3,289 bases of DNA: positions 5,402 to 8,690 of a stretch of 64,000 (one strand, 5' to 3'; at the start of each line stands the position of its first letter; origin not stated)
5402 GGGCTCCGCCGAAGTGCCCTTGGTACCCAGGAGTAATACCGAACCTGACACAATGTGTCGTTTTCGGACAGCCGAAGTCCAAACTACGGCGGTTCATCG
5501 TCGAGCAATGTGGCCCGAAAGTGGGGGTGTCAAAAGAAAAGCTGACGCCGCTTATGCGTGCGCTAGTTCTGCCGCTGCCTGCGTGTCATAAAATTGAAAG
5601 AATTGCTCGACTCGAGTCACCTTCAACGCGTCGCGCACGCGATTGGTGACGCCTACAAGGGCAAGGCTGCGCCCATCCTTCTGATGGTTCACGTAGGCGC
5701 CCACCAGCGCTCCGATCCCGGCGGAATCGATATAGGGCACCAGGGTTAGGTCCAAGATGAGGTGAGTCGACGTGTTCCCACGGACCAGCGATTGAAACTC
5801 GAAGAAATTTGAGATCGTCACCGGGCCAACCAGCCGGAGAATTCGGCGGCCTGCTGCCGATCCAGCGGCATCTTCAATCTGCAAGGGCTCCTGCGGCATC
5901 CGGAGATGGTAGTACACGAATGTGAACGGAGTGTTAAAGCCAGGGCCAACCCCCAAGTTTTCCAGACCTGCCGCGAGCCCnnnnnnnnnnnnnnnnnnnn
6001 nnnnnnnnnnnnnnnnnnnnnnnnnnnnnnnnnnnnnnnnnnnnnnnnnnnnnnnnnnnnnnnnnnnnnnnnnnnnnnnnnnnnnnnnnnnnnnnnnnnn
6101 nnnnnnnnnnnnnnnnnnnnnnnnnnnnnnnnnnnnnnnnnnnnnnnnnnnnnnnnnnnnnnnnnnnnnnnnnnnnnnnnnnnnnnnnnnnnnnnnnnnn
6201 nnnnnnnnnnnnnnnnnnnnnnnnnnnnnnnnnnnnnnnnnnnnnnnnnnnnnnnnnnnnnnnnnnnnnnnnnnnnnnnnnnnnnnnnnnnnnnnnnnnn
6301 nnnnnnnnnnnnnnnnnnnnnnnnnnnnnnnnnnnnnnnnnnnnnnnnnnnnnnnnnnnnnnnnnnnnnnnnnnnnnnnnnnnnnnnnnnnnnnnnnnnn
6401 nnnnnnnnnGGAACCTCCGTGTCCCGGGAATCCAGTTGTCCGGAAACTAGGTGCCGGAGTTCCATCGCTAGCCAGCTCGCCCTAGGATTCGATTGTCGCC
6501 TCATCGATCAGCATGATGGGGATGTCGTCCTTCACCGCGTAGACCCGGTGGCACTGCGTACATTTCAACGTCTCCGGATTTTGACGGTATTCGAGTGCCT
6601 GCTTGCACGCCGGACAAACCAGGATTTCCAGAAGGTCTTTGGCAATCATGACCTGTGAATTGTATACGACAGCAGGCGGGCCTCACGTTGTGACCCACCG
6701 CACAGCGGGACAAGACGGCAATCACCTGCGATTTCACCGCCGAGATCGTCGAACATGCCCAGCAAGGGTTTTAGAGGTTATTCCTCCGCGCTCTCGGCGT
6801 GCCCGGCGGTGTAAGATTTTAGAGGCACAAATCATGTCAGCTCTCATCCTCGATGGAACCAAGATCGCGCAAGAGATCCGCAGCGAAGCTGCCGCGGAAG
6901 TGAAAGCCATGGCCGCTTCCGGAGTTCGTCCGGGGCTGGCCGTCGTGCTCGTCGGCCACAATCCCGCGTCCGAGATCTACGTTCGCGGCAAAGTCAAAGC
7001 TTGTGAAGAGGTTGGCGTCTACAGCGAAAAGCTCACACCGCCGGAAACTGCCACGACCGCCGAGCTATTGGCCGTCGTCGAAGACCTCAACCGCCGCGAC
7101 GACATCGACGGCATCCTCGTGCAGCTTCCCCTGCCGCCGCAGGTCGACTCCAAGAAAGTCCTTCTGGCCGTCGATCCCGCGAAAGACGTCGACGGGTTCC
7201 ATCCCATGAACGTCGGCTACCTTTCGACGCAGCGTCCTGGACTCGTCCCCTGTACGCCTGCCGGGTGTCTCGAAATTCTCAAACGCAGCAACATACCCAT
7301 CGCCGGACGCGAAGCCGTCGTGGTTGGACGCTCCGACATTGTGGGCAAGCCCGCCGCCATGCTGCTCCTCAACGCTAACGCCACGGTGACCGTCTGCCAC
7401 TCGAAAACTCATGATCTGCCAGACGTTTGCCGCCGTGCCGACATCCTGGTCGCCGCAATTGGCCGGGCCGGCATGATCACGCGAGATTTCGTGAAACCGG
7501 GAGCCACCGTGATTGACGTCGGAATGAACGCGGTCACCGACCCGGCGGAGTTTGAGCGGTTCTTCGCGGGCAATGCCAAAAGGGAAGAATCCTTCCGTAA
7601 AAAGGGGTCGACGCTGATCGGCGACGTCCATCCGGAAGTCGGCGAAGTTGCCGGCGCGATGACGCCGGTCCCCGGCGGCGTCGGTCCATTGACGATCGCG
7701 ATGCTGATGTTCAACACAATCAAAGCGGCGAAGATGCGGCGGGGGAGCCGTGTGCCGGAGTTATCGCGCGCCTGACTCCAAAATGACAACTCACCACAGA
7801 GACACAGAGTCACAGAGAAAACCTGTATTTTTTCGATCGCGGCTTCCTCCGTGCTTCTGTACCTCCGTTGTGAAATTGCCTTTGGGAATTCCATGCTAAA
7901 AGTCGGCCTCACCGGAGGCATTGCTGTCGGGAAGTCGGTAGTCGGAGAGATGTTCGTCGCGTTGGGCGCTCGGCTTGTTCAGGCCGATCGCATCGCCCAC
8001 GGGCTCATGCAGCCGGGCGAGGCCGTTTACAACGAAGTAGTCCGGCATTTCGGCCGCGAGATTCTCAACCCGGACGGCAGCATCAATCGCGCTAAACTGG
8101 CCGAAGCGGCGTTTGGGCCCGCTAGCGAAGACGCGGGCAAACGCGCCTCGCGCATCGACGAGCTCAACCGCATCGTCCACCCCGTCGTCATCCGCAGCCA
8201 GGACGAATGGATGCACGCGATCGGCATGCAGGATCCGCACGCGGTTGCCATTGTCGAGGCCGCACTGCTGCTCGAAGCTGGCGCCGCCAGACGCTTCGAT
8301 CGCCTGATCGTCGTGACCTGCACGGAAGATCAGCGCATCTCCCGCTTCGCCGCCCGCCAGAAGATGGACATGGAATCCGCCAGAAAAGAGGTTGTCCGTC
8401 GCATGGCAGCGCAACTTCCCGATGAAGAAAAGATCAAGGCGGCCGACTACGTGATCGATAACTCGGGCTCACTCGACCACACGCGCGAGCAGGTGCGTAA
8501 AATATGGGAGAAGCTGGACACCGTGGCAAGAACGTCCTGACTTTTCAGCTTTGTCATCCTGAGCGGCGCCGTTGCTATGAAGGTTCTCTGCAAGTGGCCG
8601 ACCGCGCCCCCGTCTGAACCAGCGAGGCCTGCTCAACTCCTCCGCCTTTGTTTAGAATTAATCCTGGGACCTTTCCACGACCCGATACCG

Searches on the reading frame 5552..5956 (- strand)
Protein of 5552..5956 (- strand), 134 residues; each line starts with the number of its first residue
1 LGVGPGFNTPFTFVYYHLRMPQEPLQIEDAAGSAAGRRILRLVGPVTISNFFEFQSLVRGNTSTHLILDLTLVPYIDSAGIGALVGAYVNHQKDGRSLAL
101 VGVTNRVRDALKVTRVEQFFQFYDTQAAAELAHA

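Call 17: search_protein_families(library=pfam, proteins=[window:5552-5956:-], max_evalue=0.00001)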
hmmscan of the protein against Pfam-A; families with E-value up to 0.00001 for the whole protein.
window:5552-5956:- (134 aa): 2 families
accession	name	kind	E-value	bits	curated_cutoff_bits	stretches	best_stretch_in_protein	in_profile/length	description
PF01740.26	STAS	-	2e-16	60.1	22.6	1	38-129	11-106/106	STAS domain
PF13466.11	STAS_2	-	5.4e-09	36.5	29.2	1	40-116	1-79/80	STAS domain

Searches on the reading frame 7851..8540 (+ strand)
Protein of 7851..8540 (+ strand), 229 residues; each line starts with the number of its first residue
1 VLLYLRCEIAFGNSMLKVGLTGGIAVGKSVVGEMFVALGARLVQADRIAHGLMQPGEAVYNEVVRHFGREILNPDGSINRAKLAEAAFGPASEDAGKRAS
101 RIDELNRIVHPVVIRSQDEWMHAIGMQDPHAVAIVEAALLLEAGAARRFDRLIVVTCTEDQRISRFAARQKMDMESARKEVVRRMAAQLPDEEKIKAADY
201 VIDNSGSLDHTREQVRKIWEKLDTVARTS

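Call 17: search_protein_families(library=pfam, proteins=[window:7851-8540:+], max_evalue=0.00001)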
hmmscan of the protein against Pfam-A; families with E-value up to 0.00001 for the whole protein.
window:7851-8540:+ (229 aa): 2 families
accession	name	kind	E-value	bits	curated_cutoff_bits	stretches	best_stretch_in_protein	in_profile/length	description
PF01121.26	CoaE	-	2.5e-43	148.3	27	1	18-208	3-178/180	Dephospho-CoA kinase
PF13238.12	AAA_18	-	3.8e-06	27.8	29.4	0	18-184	1-126/128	AAA domain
